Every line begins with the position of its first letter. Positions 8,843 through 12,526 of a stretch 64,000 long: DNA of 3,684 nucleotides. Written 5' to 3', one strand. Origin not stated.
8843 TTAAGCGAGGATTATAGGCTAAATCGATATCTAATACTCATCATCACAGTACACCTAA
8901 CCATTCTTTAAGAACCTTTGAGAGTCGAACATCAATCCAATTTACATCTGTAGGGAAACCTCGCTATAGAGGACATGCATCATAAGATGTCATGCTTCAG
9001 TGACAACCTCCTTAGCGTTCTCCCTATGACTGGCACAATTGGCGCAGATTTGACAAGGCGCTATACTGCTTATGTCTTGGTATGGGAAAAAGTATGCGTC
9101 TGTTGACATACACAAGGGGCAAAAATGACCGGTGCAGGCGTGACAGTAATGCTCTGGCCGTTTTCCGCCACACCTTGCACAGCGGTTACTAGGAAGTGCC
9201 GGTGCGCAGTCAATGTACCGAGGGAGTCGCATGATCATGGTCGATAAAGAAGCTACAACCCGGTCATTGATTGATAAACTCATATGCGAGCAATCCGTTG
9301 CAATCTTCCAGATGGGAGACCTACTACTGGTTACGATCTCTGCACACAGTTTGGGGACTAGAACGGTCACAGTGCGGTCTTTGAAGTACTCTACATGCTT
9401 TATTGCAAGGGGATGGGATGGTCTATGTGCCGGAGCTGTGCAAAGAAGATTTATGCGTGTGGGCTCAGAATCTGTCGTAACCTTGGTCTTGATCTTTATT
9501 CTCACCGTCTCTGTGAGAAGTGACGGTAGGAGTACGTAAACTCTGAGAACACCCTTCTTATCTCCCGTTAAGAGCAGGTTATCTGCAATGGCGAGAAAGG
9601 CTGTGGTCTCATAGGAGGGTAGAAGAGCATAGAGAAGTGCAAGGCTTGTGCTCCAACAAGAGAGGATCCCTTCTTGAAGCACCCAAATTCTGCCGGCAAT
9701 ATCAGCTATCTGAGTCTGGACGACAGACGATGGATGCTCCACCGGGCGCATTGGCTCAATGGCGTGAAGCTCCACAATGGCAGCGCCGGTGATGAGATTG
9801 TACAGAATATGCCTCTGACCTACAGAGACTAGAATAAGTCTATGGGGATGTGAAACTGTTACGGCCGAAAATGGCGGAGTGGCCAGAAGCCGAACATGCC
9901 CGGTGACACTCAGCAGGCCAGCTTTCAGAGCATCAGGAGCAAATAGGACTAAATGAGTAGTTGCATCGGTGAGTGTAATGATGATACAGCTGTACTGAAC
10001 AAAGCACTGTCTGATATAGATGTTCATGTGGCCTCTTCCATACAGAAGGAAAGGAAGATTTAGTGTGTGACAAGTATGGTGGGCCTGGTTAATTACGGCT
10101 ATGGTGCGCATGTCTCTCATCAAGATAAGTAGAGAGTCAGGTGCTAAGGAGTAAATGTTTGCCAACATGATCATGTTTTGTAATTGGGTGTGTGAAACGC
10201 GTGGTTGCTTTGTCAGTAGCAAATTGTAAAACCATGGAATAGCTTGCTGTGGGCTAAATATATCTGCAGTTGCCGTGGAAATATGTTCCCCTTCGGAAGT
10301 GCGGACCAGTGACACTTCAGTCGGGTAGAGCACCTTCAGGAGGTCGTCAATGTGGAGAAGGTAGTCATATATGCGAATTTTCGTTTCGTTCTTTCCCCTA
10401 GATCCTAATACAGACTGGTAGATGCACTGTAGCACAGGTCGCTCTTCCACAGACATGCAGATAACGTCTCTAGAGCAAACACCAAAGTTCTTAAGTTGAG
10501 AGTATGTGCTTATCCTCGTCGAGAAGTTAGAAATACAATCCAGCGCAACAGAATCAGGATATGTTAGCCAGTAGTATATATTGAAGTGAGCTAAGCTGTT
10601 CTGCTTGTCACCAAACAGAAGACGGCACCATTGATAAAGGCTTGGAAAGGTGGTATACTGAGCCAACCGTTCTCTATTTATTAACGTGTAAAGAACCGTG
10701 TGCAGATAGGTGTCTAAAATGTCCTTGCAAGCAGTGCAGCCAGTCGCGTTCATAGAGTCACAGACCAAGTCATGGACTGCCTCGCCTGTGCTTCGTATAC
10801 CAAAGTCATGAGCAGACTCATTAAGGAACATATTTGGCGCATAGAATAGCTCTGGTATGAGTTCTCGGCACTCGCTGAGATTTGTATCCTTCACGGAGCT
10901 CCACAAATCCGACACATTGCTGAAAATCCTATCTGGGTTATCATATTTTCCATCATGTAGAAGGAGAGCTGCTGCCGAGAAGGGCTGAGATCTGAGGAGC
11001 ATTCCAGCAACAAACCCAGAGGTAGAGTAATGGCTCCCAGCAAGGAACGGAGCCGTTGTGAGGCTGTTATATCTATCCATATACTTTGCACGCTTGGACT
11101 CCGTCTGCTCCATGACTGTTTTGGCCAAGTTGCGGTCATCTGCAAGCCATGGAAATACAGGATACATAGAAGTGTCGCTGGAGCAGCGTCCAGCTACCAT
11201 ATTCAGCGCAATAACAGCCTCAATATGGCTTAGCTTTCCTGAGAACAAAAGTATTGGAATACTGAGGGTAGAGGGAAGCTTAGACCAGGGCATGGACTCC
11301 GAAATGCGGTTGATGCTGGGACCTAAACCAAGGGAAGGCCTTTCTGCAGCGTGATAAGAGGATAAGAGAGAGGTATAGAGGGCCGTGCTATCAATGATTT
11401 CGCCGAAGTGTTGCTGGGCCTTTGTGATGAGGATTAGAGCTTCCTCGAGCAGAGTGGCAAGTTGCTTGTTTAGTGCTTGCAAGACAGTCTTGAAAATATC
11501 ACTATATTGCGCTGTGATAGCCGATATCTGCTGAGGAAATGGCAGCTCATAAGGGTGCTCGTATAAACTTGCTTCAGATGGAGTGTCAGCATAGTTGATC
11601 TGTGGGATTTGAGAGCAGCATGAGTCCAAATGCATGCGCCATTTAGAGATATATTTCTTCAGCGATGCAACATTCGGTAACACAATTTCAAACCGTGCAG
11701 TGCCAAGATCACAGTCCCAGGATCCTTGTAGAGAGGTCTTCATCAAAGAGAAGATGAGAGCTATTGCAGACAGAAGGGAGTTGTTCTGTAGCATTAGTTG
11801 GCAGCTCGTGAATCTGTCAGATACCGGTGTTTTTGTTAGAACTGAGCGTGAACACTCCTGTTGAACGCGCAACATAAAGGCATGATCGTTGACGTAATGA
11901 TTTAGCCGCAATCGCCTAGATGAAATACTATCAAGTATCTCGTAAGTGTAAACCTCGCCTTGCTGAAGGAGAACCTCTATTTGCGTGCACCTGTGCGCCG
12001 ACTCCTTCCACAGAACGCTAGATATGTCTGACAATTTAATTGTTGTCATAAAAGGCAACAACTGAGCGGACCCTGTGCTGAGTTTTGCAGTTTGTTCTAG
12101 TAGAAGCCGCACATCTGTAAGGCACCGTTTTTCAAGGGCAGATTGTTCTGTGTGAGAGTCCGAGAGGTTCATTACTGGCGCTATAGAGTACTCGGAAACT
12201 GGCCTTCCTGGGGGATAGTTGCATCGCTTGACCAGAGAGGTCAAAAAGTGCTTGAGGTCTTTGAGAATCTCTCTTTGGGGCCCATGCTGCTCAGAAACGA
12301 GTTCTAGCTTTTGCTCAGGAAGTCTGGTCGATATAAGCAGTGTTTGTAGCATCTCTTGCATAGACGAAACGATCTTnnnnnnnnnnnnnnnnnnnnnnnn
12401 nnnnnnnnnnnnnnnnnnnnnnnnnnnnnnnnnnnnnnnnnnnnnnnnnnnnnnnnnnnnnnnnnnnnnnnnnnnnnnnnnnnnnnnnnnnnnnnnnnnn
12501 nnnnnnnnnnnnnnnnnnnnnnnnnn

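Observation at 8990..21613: Single-exon 12.6 kb BEACH-WD40-FYVE gene (ALFY/WDFY3-like) in a minimal endomembrane eukaryote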

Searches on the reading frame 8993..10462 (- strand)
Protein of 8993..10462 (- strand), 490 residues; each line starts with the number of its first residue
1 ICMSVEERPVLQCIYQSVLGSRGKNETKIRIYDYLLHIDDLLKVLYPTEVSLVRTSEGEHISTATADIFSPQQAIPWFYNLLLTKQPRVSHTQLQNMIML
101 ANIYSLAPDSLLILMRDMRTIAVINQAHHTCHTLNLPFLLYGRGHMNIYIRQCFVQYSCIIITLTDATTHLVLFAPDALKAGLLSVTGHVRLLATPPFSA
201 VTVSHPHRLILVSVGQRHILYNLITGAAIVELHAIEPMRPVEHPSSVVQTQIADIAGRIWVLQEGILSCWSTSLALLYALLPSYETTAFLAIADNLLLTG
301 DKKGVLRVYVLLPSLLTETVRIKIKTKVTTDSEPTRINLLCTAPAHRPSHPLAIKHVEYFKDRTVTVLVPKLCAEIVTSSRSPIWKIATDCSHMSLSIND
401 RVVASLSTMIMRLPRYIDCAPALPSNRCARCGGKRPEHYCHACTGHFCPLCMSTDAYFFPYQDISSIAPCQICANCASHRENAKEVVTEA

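Call 18: search_protein_families(library=pfam, proteins=[window:8993-10462:-], max_evalue=10)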
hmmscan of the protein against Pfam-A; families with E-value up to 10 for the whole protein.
window:8993-10462:- (490 aa): 3 families
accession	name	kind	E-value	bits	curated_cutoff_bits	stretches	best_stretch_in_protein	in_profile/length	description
PF01363.27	FYVE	-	0.1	13.1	27.8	1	427-479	10-64/67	FYVE zinc finger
PF23122.1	C2_ITFG1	-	0.14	12.8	27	1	123-157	27-61/100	ITFG1, C2 domain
PF00643.29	zf-B_box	-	2.1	9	24.1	1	426-453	4-31/42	B-box zinc finger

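Call 22: find_homologous_proteins(query=window:8993-10462:-, max_evalue=0.01)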
Query window:8993-10462:- (490 aa): 2 proteins with E <= 0.01 among 8000 candidates.
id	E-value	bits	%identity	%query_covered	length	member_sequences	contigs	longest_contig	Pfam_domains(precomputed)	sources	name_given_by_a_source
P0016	1.1e-224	765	72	94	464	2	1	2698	-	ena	-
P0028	8.6e-139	482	77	56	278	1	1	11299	-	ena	-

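Call 44: predict_structure(alignment_id=A3)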
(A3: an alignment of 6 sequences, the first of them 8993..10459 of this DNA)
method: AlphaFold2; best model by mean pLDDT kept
length: 489 residues; sequences in the alignment: 6
mean_pLDDT: 47.0   pTM: 0.41
mean pLDDT of the five models: 47.0, 36.7, 35.6, 35.0, 33.6
residues with pLDDT >= 90: 0; 70-90: 35; 50-70: 194; < 50: 260
segments of 3 or more residues with pLDDT < 50: 1-102, 174-199, 224-249, 315-365, 404-424, 453-469, 483-489
pLDDT, mean of each block of 10 residues (from residue 1): 34 36 31 25 23 25 26 31 29 32 53 65 57 63 64 57 61 47 32 36 56 53 46 35 38 60 66 58 72 71 74 44 26 25 35 39 53 64 67 60 43 31 55 64 64 41 36 58 38
secondary structure, 60 per line:
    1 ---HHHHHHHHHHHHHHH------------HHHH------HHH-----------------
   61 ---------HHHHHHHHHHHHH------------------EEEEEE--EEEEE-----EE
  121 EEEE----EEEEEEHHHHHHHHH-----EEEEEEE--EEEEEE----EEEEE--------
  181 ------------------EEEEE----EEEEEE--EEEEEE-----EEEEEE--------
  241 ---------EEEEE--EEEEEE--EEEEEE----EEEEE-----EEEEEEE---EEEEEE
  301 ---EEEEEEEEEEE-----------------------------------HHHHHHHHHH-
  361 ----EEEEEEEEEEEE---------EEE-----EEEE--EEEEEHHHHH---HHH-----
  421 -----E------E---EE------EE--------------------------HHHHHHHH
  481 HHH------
elements in order: H4-18 H31-34 H70-82 E101-106 E109-113 E119-124 E129-134 H135-143 E149-155 E158-163 E168-172 E199-203 E208-213 E216-221 E227-232 E250-254 E257-262 E265-270 E275-279 E285-291 E295-300 E304-314 H350-359 E365-376 E386-388 E394-397 E400-404 H405-409 H473-483

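Call 46: fold_search(model_id=the predicted structure, library=pdb)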
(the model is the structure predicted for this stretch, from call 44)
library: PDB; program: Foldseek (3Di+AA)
matches with E <= 10: 1613; with E <= 0.001: 694
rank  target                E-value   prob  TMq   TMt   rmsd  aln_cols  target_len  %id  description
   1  8h93_B                1.2e-07  1.00  0.21  0.27  24.2       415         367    9  Structure of dimeric mouse SCMC core complex (released 2024-01-10)
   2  7mqa_LQ               1.3e-07  1.00  0.26  0.17  13.0       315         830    9  Cryo-EM structure of the human SSU processome, state post-A1 (released 2021-09-22)
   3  7ung_e                1.5e-07  1.00  0.23  0.19  11.9       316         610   10  48-nm repeat of the human respiratory doublet microtubule (released 2022-10-05)
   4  9w2m_G                2.9e-07  1.00  0.21  0.27  24.3       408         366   11  Cryo-EM structure of the Cytoplasmic lattice(CPL) from mouse oocyte (released 2026-02-25)
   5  9t9w_A                4.0e-07  1.00  0.24  0.32  13.1       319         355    9  Crystal structure of beta-TrCP bound by diphosphorylated I-kappa-B-alpha degron peptide (released 2026-04-08)
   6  9n6z_LQ               4.5e-07  1.00  0.24  0.15  14.3       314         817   11  SSU processome maturation and disassembly, State D (released 2025-11-05)
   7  6wnx_D                5.0e-07  1.00  0.21  0.25  17.6       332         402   12  FBXW11-SKP1 in complex with a pSer33/pSer37 Beta-Catenin peptide (released 2020-05-06)
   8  7mq8_LS               5.3e-07  1.00  0.26  0.28  30.8       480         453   11  Cryo-EM structure of the human SSU processome, state pre-A1 (released 2021-09-22)
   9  6ttu_T                5.6e-07  1.00  0.22  0.26  22.4       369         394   11  Ubiquitin Ligation to substrate by a cullin-RING E3 ligase at 3.7A resolution: NEDD8-CUL1-RBX1 N98R-SKP1-monomeric b-T (released 2020-02-12)
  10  7mq8_LQ               5.9e-07  1.00  0.27  0.17  12.8       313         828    9  Cryo-EM structure of the human SSU processome, state pre-A1 (released 2021-09-22)
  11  9n6v_LQ               5.9e-07  1.00  0.23  0.15  14.4       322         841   11  SSU processome maturation and disassembly, State A (released 2025-11-05)
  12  6wnx_A                5.9e-07  1.00  0.20  0.23  17.8       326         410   12  FBXW11-SKP1 in complex with a pSer33/pSer37 Beta-Catenin peptide (released 2020-05-06)
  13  9g33_UL               6.2e-07  1.00  0.24  0.15  14.5       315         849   10  Stalled 90S - Utp23-Krr1-deltaC3 (released 2025-06-18)
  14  9tdz_A                6.6e-07  1.00  0.23  0.31  13.7       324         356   10  Crystal structure of beta-TrCP bound by diphosphorylated claspin degron peptide (released 2026-04-08)
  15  9ekp_B                6.9e-07  1.00  0.26  0.39  13.3       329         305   10  Crystal structure of WDR55 in complex with XS381774 (released 2025-12-10)
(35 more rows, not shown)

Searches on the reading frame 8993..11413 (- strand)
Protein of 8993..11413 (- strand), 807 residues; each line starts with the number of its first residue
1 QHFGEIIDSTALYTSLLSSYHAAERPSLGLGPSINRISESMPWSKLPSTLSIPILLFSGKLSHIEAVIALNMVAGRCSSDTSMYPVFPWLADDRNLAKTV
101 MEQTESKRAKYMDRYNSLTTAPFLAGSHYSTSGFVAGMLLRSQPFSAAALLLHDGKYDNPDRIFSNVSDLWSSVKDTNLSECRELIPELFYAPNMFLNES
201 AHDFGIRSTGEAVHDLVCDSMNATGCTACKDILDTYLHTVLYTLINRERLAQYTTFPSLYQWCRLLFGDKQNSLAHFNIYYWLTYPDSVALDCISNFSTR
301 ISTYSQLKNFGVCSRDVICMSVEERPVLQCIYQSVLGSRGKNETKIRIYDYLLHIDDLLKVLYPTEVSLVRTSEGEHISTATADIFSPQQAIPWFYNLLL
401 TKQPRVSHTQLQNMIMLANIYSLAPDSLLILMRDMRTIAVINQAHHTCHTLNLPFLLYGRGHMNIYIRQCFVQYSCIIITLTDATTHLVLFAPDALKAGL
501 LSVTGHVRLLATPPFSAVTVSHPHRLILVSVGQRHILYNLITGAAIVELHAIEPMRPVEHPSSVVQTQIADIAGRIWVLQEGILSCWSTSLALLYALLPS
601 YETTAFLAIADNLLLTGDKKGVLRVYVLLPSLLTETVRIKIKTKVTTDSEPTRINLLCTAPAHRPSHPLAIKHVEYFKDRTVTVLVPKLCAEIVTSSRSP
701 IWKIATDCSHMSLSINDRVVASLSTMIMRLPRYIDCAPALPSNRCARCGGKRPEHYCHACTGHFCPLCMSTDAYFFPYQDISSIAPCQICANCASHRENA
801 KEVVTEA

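Call 16: find_homologous_proteins(query=window:8993-11413:-, max_evalue=0.001)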
Query window:8993-11413:- (807 aa): 12 proteins with E <= 0.001 among 8000 candidates.
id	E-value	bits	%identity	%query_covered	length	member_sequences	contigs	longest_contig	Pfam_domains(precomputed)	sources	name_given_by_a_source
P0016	8.1e-224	764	72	57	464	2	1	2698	-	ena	-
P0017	6.4e-26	109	30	32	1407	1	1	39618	PF02138.24,PF25174.2,PF24814.2,PF23381.2,PF20426.5,PF25173.2,PF24807.2,PF25175.2,PF24817.2,PF14844.13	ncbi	ncbi:hypothetical protein THRCLA_03638, partial [Thraustotheca clavata]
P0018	6.2e-20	89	27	33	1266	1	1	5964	PF02138.24,PF14844.13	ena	-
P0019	9.6e-19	85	29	31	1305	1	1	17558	PF02138.24,PF20426.5,PF25175.2,PF14844.13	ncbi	-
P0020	3.6e-18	83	29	28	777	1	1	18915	PF02138.24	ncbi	-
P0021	6.5e-16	76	30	29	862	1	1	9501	PF02138.24,PF25174.2,PF24814.2,PF23381.2,PF25173.2,PF24807.2,PF25175.2,PF24817.2,PF14844.13,PF00400.39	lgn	-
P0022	4.5e-15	73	25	28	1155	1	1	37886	PF02138.24,PF14844.13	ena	-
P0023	1.2e-14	72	30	26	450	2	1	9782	PF02138.24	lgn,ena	-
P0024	1.1e-9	55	29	20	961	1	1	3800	PF02138.24,PF14844.13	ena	-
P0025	2.6e-9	54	38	12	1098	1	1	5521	PF02138.24,PF14844.13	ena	-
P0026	1.1e-7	49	34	11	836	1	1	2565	PF02138.24,PF00400.39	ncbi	-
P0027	1.8e-7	48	30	16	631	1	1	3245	PF02138.24,PF14844.13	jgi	jgi:hypothetical protein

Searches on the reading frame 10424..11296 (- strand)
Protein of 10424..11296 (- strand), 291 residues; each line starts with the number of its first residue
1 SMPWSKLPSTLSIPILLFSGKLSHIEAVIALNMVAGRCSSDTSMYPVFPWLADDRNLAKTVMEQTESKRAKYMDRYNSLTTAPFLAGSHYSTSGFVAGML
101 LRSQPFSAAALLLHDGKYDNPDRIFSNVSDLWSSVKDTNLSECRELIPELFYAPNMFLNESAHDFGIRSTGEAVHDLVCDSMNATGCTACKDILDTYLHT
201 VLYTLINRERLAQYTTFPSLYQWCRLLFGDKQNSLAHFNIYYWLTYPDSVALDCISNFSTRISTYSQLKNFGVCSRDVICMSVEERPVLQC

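Call 35: find_homologous_proteins(query=A2, max_evalue=1e-10)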
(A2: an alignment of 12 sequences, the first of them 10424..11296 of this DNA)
Query A2 (12 sequences) (291 aa, profile of the alignment): 1602 proteins with E <= 1e-10 among 8000 candidates; the best 120 are listed.
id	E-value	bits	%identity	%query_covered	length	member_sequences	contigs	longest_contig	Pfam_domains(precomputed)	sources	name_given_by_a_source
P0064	4.9e-132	458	32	87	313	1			PF02138.24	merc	-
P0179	2.2e-130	452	31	89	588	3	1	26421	PF02138.24,PF14844.13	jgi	jgi:Beige/BEACH domain/PH domain associated with Beige/BEACH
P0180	1.0e-129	450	31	87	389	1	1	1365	PF02138.24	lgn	-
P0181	1.1e-129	450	30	93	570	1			PF02138.24,PF14844.13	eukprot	eukprot:CAMPEP_0117073598 /NCGR_PEP_ID=MMETSP0472-20121206/51827_1 /TAXON_ID=693140 ORGANISM="Tiarin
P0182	1.7e-129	449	32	87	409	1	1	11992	PF02138.24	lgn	-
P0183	3.9e-129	448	29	95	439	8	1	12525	PF02138.24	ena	-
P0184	6.5e-129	447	31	90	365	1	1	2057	PF02138.24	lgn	-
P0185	8.7e-129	447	32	87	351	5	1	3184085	PF02138.24,PF14844.13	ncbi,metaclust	ncbi:beach-domain-containing protein, partial [Fragilariopsis cylindrus CCMP1102]|metaclust:status=a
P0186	8.9e-129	447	30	87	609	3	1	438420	PF02138.24,PF25174.2,PF24814.2,PF23381.2,PF25173.2,PF25175.2,PF14844.13,PF00400.39,PF24796.2,PF23409.2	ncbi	ncbi:hypothetical protein PIROE2DRAFT_38298, partial [Piromyces sp. E2]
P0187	2.1e-128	446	33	90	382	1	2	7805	PF02138.24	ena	-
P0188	2.2e-128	446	32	87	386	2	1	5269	PF02138.24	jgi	jgi:hypothetical protein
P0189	2.4e-128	446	31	89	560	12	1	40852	PF02138.24,PF14844.13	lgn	-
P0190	3.1e-128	445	29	95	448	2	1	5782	PF02138.24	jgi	jgi:hypothetical protein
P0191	3.3e-128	445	29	89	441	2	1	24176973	PF02138.24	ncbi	ncbi:hypothetical protein F2P81_014398, partial [Scophthalmus maximus]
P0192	4.8e-128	445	31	87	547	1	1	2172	PF02138.24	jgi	jgi:hypothetical protein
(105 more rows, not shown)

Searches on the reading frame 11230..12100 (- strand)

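Call 18: search_protein_families(library=pfam, proteins=[window:11230-12100:-], max_evalue=10)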
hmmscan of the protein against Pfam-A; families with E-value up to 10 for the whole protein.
window:11230-12100:- (290 aa): 1 family
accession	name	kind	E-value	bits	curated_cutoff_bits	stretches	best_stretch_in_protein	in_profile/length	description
PF18816.7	Importin_rep_5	-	0.13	12.9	27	1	190-213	18-41/52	Importin repeat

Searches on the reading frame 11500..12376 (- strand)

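Call 57: search_protein_families(library=pfam, proteins=[window:11500-12376:-], max_evalue=10)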
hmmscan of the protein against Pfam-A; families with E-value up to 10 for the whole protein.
window:11500-12376:- (292 aa): 0 families
